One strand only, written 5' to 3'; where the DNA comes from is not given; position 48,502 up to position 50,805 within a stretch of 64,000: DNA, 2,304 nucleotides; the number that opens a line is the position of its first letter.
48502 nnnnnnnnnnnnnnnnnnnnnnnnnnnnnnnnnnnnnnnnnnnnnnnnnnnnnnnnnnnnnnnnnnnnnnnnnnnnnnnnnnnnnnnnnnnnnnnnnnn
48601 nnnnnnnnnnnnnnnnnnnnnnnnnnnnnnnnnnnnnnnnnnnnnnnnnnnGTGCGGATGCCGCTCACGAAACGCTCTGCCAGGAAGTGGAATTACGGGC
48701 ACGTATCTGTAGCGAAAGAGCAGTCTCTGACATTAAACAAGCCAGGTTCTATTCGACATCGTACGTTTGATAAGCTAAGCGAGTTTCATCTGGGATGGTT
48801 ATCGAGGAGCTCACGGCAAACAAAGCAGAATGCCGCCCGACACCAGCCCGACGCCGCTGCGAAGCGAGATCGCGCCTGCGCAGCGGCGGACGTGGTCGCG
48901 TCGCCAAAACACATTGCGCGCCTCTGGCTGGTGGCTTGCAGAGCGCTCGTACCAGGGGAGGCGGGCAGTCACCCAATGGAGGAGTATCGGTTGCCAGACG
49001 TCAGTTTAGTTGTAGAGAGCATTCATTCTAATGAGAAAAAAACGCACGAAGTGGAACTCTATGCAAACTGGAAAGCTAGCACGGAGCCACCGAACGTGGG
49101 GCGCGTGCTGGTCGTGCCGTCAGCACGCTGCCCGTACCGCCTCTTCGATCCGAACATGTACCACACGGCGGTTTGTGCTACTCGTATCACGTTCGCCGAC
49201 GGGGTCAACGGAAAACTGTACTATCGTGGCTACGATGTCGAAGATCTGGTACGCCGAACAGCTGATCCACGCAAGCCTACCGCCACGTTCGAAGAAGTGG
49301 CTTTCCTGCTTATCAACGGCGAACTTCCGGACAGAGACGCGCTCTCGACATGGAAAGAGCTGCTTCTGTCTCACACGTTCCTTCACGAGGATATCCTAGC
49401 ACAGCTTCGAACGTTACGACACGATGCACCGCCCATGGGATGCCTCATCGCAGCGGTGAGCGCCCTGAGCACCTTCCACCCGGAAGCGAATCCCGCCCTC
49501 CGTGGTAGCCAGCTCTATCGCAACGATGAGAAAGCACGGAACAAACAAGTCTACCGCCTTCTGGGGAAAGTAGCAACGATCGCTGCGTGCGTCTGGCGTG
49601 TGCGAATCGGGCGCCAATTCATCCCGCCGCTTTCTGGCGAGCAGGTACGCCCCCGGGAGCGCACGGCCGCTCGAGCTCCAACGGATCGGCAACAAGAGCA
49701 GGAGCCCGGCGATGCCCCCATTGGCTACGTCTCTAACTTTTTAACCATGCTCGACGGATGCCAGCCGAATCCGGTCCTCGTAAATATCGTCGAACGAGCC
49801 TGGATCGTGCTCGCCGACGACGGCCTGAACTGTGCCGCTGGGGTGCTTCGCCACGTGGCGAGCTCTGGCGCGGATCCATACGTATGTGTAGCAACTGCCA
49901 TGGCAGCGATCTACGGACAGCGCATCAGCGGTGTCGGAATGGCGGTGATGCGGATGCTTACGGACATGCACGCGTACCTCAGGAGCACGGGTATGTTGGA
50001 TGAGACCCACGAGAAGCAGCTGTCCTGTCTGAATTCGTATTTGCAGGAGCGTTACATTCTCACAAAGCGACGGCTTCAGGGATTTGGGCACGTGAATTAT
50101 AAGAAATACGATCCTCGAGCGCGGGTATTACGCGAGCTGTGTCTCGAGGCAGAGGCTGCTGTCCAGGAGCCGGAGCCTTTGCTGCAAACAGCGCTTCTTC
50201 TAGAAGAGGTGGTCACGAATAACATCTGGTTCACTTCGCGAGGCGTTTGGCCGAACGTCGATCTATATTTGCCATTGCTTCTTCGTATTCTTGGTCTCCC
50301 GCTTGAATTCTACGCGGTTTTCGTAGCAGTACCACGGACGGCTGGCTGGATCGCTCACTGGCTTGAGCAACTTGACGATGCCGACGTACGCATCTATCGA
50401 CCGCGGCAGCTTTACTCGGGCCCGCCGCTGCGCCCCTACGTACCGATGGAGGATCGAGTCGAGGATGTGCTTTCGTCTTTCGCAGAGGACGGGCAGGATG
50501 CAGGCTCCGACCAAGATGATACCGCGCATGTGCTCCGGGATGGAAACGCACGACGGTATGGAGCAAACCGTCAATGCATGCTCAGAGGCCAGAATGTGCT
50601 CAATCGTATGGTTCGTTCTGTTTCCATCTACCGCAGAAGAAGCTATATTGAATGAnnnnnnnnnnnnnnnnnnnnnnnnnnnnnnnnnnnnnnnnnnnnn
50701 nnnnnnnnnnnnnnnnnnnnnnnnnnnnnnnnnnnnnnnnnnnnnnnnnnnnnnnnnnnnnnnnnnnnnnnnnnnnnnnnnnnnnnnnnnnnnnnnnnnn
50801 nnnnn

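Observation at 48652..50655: Citrate-synthase paralog that appears to have lost two catalytic histidines and gained long terminal extensions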

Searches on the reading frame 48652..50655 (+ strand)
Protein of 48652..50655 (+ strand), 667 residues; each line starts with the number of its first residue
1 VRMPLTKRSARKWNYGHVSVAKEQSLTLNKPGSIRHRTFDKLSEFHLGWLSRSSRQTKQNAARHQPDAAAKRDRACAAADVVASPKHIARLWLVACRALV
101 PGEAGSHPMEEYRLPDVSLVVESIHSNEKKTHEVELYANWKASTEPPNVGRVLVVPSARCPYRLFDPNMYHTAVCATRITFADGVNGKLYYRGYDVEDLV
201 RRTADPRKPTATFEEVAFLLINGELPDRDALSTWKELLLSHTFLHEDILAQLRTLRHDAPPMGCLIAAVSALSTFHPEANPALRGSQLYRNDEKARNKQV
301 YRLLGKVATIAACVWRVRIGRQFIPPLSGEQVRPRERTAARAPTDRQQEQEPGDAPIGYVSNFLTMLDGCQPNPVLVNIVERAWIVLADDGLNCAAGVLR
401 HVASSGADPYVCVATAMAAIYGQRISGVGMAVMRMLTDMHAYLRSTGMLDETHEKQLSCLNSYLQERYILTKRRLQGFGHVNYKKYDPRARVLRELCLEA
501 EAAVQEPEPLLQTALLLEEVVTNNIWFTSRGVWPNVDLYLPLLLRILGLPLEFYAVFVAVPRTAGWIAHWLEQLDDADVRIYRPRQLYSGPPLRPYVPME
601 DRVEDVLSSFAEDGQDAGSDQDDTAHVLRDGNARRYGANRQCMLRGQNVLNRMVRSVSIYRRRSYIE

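Call 3: search_protein_families(library=pfam, proteins=[window:48652-50655:+], max_evalue=1)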
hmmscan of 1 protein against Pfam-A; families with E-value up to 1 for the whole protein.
window:48652-50655:+ (667 aa): 3 families
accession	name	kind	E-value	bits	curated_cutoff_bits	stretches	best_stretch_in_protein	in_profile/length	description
PF00285.26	Citrate_synt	-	3.2e-92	309.8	27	1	171-585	4-357/357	Citrate synthase, C-terminal domain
PF22442.2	Gp49_Pectate_lyase_like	-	0.13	11.8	27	1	399-441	55-98/267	Gp49, pectin lyase-like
PF08108.16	Antimicrobial13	-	0.2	12.2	25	1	391-399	6-14/15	Halocidin family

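Call 4: search_solved_structures(query=window:48652-50652:+, max_evalue=0.01, show_alignments=3)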
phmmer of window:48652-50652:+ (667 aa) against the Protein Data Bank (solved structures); distinct sequences matched with E-value up to 0.01: 69 (the best 60 are shown).
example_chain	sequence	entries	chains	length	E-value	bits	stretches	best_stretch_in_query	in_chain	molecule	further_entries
9x0i_A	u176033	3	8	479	4.5e-85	289.3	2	357-604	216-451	Citrate synthase 3, peroxisomal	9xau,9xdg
8qzp_A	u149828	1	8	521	1.4e-83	284.4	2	358-603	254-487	Citrate synthase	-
2h12_A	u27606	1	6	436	3.5e-68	233.5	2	358-601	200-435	Citrate synthase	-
4e6y_A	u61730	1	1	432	4.8e-64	219.8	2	358-602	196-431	Citrate synthase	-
6zu0_A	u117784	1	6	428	1.2e-61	211.9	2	357-602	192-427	Citrate synthase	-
1nxe_A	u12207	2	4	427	8.8e-61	209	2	357-595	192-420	Citrate synthase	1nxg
4g6b_A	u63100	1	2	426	1.2e-60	208.5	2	357-595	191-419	Citrate synthase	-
1owb_A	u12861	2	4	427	1.6e-60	208.1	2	357-595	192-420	Citrate synthase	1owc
4jad_A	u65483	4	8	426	8.7e-60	205.7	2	357-595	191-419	Citrate synthase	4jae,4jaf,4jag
4xgh_A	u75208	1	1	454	1.6e-59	204.8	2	357-601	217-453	Citrate synthase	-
4tvm_A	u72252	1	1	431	1.2e-54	188.7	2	360-600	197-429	Citrate synthase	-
7e8n_A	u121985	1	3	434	4.3e-49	170.4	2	358-602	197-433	Citrate synthase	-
3msu_A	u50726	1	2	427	5.4e-47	163.5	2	357-593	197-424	Citrate synthase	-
8qwb_A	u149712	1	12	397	1.4e-45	158.7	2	358-604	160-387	Citrate synthase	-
1vgp_A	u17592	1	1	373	2.9e-41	144.5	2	354-602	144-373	373aa long hypothetical citrate synthase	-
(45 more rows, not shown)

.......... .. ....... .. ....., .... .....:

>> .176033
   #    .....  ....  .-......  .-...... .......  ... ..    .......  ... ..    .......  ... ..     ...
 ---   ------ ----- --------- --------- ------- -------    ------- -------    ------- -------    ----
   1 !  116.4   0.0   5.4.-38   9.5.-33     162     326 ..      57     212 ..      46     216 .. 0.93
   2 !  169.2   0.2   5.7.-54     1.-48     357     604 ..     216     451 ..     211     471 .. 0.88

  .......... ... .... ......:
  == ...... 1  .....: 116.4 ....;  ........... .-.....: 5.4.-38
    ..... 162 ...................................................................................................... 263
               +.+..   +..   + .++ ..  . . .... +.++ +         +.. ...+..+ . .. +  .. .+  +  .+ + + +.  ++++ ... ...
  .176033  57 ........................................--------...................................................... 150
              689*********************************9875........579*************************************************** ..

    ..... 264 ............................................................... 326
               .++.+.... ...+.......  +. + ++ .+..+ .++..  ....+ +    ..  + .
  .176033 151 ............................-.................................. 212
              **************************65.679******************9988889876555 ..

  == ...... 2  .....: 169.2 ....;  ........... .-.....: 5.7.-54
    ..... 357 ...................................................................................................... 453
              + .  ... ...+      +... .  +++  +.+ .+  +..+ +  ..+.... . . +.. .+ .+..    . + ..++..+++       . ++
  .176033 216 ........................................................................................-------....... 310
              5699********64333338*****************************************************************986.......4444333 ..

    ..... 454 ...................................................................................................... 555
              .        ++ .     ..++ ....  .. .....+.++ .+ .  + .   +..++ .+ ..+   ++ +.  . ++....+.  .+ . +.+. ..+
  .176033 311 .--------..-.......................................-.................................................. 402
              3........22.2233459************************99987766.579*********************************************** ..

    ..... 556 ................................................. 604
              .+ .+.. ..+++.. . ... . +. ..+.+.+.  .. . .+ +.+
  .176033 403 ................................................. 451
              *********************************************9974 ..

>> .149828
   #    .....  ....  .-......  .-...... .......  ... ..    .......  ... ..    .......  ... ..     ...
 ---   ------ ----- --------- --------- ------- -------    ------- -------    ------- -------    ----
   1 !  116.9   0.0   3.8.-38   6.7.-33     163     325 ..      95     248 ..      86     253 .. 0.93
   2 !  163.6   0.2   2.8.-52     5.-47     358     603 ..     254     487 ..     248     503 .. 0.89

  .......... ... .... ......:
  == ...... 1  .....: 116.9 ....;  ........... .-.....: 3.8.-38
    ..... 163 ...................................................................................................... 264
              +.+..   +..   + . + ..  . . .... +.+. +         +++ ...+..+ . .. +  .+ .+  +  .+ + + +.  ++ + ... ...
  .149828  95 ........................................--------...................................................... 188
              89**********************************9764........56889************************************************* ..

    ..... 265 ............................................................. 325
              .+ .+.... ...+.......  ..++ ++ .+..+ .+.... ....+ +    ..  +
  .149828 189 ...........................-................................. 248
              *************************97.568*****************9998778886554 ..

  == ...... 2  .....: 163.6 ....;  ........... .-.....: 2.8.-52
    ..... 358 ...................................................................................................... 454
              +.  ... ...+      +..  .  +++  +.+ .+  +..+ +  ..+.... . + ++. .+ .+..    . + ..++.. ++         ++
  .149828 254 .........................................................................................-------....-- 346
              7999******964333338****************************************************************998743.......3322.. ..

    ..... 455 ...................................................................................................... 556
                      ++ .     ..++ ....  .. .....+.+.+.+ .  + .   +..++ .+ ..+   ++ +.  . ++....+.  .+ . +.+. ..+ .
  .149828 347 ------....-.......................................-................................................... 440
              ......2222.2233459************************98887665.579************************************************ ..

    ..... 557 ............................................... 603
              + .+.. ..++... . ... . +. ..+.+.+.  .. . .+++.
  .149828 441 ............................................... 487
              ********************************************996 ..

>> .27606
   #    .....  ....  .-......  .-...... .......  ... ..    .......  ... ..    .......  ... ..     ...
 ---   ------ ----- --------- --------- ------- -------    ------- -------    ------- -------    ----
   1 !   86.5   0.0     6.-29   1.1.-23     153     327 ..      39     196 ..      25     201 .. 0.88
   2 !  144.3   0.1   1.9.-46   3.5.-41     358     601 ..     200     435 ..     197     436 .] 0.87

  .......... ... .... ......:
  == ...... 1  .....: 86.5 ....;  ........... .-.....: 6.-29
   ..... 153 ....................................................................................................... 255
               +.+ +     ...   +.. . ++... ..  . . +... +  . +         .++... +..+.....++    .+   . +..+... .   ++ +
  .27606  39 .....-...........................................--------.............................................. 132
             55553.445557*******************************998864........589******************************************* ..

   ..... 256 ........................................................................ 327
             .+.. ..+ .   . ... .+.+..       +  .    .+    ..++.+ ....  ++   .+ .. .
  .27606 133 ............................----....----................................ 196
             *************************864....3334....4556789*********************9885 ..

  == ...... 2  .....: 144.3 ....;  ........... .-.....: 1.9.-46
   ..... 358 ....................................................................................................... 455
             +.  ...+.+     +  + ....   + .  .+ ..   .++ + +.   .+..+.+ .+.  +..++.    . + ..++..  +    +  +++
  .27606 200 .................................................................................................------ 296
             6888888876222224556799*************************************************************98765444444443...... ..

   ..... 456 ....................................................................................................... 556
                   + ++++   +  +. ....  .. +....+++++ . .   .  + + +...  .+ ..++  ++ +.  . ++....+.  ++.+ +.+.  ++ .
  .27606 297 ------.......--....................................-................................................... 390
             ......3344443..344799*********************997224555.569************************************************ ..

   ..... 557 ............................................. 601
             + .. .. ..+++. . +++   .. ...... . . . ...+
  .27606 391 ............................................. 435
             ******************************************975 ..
